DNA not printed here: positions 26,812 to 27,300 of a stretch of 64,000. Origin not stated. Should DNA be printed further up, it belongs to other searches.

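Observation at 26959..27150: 63-aa, 52%-GC ORF overlapping the RHS stop (ATGA) as candidate novel immunity protein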

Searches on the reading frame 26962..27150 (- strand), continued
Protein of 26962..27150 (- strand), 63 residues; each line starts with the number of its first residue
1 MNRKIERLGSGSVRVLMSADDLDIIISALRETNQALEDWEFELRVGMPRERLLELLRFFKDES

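Call 82: search_protein_families(library=pfam, proteins=[L007:2-5959:+, L024:243-2150:+, L006:4398-5843:+, L006:5276-6001:+, L014:3-1370:+, L009:1-1014:+, L018:1469-2110:+, L022:505-1134:+, L008:4983-5816:+, L005:5176-5985:+], max_evalue=0.001)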
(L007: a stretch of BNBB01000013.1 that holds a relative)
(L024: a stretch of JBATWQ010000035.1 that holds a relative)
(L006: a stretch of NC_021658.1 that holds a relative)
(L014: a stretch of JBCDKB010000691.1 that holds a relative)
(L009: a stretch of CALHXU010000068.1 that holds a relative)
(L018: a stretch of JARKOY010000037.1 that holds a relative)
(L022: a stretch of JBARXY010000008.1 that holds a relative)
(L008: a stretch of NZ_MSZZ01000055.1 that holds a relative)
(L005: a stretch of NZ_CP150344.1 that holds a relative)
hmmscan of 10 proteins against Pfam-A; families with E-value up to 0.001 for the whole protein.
L007:2-5959:+ (1986 aa): 4 families
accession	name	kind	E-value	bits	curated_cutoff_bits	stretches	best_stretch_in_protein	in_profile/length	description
PF05593.20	RHS_repeat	-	1.8e-100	328.2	22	13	726-760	1-35/38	RHS Repeat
PF07591.16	PT-HINT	-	2.2e-20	73.8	27.7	1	1745-1884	3-137/137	Pretoxin HINT domain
PF05203.21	Hom_end_hint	-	6e-08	33.4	32.1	1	1738-1785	2-44/228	Hom_end-associated Hint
PF01079.26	Hint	-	0.00044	20.3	29.7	1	1732-1776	10-51/213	Hint module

L024:243-2150:+ (636 aa): 1 family
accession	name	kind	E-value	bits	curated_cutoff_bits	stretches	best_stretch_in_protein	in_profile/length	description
PF05593.20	RHS_repeat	-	2.7e-13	50.4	22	1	136-173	1-36/38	RHS Repeat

L006:4398-5843:+ (482 aa): 0 families

L006:5276-6001:+ (242 aa): 0 families

L014:3-1370:+ (456 aa): 0 families

L009:1-1014:+ (338 aa): 0 families

L018:1469-2110:+ (214 aa): 1 family
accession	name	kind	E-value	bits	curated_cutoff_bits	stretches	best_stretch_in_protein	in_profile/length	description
PF07591.16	PT-HINT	-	3.2e-09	37.6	27.7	1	25-106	52-135/137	Pretoxin HINT domain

L022:505-1134:+ (210 aa): 0 families

L008:4983-5816:+ (278 aa): 1 family
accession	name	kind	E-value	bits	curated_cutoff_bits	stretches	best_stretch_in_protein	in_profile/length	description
PF07591.16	PT-HINT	-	1.3e-09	38.8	27.7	1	154-232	58-137/137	Pretoxin HINT domain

L005:5176-5985:+ (270 aa): 0 families

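Call 86: find_encoding_contigs(protein=window:26962-27150:-, flank=2000, max_places=3)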
Protein seq(63 aa) (63 aa): no gene with exactly this product is on record in the collection.
